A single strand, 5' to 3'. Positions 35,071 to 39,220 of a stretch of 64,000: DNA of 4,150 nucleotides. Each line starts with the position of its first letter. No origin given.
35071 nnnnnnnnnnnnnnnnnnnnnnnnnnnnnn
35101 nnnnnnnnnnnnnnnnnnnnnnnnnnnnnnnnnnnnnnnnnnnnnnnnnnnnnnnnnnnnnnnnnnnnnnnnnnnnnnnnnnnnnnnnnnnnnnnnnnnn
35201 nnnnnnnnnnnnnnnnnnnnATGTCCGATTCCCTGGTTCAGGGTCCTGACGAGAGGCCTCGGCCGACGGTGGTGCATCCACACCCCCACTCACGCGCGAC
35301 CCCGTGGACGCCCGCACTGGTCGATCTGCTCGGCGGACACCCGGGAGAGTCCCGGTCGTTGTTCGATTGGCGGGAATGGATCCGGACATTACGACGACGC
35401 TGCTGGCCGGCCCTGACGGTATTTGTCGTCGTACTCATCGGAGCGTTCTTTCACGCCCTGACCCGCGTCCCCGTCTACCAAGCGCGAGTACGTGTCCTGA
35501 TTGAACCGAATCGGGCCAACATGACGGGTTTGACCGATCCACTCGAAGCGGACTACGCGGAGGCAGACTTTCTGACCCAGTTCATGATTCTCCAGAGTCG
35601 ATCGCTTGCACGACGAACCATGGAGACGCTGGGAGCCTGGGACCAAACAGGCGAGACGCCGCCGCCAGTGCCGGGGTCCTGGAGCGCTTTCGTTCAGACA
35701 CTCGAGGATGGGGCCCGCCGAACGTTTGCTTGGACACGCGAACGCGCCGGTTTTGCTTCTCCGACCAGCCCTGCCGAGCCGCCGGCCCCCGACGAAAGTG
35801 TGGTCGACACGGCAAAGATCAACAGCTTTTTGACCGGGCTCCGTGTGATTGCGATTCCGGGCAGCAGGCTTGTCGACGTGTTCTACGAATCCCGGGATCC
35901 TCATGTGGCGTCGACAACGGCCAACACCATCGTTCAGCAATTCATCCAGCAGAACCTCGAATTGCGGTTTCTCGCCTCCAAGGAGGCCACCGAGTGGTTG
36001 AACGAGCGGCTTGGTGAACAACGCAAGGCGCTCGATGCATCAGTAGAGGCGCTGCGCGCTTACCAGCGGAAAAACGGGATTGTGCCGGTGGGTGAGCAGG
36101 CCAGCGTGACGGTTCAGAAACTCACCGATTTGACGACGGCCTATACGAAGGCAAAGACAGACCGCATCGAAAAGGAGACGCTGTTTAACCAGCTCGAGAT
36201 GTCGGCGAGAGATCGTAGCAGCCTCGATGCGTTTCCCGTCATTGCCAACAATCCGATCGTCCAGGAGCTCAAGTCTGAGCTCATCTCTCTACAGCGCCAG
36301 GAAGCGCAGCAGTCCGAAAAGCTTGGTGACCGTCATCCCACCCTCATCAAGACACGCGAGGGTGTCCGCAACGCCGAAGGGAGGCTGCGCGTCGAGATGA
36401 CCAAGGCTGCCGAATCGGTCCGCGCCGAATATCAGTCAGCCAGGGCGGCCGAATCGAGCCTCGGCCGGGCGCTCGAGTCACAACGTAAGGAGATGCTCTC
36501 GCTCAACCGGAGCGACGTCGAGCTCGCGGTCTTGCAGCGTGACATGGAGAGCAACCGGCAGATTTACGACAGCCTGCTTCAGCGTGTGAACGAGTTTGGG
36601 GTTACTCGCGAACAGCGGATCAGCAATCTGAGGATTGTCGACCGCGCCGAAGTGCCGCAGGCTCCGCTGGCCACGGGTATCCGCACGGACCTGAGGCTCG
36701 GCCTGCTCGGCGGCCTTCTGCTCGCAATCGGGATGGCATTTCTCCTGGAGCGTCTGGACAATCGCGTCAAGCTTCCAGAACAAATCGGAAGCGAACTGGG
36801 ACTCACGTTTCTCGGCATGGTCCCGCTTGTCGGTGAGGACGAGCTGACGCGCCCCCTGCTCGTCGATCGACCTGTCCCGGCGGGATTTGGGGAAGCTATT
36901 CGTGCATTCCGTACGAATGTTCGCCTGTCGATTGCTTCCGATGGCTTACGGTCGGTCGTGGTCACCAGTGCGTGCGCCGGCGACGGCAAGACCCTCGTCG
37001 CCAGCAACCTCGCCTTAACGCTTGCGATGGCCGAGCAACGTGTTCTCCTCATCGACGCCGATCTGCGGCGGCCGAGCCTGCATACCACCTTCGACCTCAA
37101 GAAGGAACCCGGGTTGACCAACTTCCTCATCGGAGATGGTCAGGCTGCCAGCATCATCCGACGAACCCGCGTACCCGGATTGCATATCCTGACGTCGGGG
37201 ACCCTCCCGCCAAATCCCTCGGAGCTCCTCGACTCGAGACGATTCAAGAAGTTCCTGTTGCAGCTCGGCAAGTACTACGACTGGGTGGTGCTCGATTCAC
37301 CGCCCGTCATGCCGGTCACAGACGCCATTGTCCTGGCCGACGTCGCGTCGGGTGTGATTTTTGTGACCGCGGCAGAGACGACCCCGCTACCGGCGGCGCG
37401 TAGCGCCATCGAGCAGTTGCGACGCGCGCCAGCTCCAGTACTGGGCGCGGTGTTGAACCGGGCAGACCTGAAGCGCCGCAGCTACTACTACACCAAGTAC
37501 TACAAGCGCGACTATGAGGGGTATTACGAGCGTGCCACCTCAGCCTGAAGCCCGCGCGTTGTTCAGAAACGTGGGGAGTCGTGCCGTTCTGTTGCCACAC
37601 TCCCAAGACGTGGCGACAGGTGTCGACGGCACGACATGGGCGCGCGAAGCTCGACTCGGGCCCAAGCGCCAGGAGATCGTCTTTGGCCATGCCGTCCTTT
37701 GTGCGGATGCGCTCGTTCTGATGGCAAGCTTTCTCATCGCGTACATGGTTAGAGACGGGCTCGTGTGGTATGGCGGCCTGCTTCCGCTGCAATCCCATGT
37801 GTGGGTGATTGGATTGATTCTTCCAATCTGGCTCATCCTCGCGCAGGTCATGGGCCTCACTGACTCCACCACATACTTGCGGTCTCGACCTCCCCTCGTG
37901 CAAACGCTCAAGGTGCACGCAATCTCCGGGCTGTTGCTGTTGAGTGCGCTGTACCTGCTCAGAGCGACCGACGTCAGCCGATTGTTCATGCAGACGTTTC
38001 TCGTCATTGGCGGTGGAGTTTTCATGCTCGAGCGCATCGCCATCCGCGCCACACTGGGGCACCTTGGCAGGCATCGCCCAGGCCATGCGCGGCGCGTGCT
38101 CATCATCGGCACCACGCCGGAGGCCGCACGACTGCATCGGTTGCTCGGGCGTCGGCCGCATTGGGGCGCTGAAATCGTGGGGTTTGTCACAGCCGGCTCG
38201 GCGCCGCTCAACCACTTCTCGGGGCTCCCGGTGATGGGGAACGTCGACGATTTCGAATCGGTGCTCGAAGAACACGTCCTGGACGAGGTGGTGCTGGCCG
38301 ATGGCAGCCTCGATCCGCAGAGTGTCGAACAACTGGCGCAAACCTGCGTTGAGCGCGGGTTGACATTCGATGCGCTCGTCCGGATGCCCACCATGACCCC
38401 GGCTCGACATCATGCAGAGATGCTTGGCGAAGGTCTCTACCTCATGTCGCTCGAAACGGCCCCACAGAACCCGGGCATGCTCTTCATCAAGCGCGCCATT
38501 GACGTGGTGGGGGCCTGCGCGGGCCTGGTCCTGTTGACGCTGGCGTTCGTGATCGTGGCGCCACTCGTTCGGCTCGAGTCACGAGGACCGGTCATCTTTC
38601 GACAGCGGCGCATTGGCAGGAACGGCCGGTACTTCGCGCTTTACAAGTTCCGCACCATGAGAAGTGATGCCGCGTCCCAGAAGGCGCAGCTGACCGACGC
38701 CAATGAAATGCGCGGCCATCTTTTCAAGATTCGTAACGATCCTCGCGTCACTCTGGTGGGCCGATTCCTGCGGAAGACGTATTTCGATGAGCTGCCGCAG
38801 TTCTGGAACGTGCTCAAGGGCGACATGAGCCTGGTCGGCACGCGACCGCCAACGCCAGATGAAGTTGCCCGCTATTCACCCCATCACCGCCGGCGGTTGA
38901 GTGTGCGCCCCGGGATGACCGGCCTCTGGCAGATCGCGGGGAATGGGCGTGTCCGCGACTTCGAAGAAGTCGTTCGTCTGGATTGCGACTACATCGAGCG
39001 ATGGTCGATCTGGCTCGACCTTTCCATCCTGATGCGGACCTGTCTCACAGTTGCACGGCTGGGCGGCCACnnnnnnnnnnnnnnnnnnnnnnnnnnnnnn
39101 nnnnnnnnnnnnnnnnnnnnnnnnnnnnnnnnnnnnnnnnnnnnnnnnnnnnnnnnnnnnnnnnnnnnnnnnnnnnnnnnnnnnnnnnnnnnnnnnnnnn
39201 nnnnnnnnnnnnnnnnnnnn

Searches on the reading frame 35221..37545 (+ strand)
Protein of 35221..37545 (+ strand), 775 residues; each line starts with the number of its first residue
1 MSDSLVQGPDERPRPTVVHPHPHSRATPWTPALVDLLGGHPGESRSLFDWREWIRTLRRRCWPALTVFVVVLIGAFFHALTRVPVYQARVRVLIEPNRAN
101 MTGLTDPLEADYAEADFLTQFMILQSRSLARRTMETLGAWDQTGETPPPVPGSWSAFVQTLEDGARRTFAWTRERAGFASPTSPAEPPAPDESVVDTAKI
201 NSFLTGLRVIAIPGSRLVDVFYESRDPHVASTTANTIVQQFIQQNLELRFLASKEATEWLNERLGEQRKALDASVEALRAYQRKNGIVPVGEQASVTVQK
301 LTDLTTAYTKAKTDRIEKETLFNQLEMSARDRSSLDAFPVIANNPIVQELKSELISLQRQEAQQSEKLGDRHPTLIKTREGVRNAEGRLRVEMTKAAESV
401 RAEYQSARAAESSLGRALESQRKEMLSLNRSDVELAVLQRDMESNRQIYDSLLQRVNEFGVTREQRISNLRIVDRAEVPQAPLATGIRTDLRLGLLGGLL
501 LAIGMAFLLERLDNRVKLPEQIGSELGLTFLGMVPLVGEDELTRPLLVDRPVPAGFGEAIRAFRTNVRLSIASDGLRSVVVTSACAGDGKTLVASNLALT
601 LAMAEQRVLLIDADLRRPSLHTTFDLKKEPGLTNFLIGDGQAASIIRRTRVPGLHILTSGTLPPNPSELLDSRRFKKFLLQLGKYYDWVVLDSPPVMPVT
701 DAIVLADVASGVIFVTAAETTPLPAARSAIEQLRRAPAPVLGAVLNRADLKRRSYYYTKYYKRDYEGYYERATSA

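Call 8: search_protein_families(library=pfam, proteins=[window:35221-37545:+], max_evalue=0.001)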
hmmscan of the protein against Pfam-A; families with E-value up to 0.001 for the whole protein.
window:35221-37545:+ (775 aa): 6 families
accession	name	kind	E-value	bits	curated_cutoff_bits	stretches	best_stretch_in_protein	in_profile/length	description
PF13614.12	AAA_31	-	3e-11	44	27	1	579-713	4-145/177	AAA domain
PF13807.11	GNVR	-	5.3e-11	42.7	27.7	1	437-508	8-79/82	G-rich domain on putative tyrosine kinase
PF10609.15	ParA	-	8.4e-10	38.9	27.1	1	578-747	5-174/246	NUBPL iron-transfer P-loop NTPase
PF01656.29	CbiA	-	1.9e-06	28.3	25.4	1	580-745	2-110/125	CobQ/CobB/MinD/ParA nucleotide binding domain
PF06564.18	CBP_BcsQ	-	2.5e-05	24.4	21.3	1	579-700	4-131/234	Cellulose biosynthesis protein BcsQ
PF02706.20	Wzz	-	3.4e-05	24.5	25.5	1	48-135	3-89/91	Chain length determinant protein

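Call 34: search_protein_families(library=ncbifam, proteins=[window:35221-37545:+], max_evalue=0.001)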
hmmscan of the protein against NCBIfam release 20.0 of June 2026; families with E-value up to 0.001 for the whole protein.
window:35221-37545:+ (775 aa): 19 families
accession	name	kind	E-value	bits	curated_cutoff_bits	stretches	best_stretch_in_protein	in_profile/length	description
TIGR01005.1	eps_transp_fam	subfamily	1.8e-81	274.4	411.7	2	51-538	7-481/754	exopolysaccharide transport protein family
NF007350.0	PRK09841.1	equivalog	9.1e-58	196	1248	2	546-763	502-717/726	tyrosine-protein kinase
TIGR03017.1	EpsF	equivalog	1.2e-53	182.5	422.75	1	211-533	127-442/444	chain length determinant protein EpsF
TIGR01007.1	eps_fam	subfamily_domain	9e-53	178.8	108.05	1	558-760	1-203/204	polysaccharide biosynthesis tyrosine autokinase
NF008568.0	PRK11519.1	equivalog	1.1e-51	175.8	1068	1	422-766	359-716/720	tyrosine-protein kinase Wzc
TIGR03018.1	pepcterm_TyrKin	hypoth_equivalog_domain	4.6e-38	130.6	230.65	1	578-745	37-206/207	XrtA-associated tyrosine autokinase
TIGR03029.1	EpsG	equivalog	6.7e-37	127.1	313.8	1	555-746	82-273/274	chain length determinant protein tyrosine kinase EpsG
TIGR03007.1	pepcterm_ChnLen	equivalog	5.3e-33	114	278.85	1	217-541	123-467/498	XrtA system polysaccharide chain length determinant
TIGR01969.1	minD_arch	subfamily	6.2e-12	45.2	201.75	1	577-749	1-171/251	cell division ATPase MinD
TIGR01006.1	polys_exp_MPA1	subfamily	6.5e-11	42.1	296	1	434-535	122-222/226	CspC family polysaccharide chain length determinant protein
NF047398.1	AAA_KGGVGR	domain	2.8e-09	37.6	90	1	580-642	6-71/190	KGGVGR-motif variant AAA ATPase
NF041136.1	MrpORP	equivalog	3.3e-09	36.5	450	1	578-630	7-59/365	iron-sulfur cluster carrier protein MrpORP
TIGR01968.1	minD_bact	equivalog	1.2e-08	34.7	212.9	1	578-723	3-148/261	septum site-determining protein MinD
NF041546.1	ParA_partition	equivalog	1.2e-06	28.2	180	0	586-616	9-39/203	ParA family partition ATPase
TIGR03371.1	cellulose_yhjQ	equivalog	6.9e-06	25.7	157.85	1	578-718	3-149/246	cellulose biosynthesis protein BcsQ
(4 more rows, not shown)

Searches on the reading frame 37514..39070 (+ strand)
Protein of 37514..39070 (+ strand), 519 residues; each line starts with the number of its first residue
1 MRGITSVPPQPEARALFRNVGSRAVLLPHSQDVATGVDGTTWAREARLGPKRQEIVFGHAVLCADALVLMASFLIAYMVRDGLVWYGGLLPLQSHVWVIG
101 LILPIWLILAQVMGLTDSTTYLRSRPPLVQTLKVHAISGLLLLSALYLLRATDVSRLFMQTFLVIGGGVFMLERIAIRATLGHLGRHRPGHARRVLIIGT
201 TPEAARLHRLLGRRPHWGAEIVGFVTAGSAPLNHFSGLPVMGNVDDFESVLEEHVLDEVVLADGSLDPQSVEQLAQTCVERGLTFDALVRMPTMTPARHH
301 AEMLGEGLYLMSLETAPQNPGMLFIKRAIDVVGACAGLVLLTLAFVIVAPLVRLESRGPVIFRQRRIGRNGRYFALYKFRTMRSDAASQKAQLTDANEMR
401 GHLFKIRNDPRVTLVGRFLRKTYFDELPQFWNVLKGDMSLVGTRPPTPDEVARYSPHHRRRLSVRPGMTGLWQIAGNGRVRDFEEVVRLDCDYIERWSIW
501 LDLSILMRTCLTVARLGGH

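Call 8: search_protein_families(library=pfam, proteins=[window:37514-39070:+], max_evalue=0.001)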
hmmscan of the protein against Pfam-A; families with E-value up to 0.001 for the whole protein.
window:37514-39070:+ (519 aa): 2 families
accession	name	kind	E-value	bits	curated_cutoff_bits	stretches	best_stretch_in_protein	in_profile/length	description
PF02397.22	Bac_transf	-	7.6e-66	221.5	27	1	326-513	1-177/179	Bacterial sugar transferase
PF13727.12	CoA_binding_3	-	5.1e-12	46.6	25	1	137-262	27-148/175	CoA-binding domain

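Call 34: search_protein_families(library=ncbifam, proteins=[window:37514-39070:+], max_evalue=0.001)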
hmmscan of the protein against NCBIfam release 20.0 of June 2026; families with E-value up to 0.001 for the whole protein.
window:37514-39070:+ (519 aa): 10 families
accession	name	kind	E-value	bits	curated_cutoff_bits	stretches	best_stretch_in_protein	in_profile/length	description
TIGR03025.1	EPS_sugtrans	subfamily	7.4e-115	384.7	295.55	1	64-514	2-439/445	exopolysaccharide biosynthesis polyprenyl glycosylphosphotransferase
TIGR03023.1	WcaJ_sugtrans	equivalog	2e-98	330.6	410.75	1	64-513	2-446/453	undecaprenyl-phosphate glucose phosphotransferase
TIGR03022.1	WbaP_sugtrans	subfamily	5.5e-83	279.7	403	1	63-515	3-451/456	undecaprenyl-phosphate galactose phosphotransferase WbaP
NF041877.1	EPS_EpsZ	equivalog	9e-77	258.6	800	1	80-513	23-452/459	exopolysaccharide biosynthesis polyisoprenyl-phosphate hexose-1-phosphate transferase EpsZ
NF052601.1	undeca_RfbP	equivalog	1e-56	192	330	1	323-511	42-233/244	undecaprenyl-phosphate galactose phosphotransferase family protein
TIGR03013.1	EpsB_2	subfamily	2.5e-53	181.8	393.35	1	65-511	3-434/443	TIGR03013 family XrtA/PEP-CTERM system glycosyltransferase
NF007518.0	PRK10124.1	equivalog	9e-45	153.2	684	1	101-510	54-454/464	undecaprenyl-phosphate glucose phosphotransferase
NF011751.0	PRK15204.1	equivalog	5.8e-44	150.5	907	1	323-516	277-472/476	undecaprenyl-phosphate galactose phosphotransferase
NF050817.1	PolSacchBiosHfsE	equivalog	3.5e-43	148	750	1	186-509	134-455/467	polysaccharide biosynthesis protein HfsE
NF045514.1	glycotran_HepC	equivalog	1.4e-21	76.8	140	1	318-447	109-213/220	heterocyst development glycosyltransferase HepC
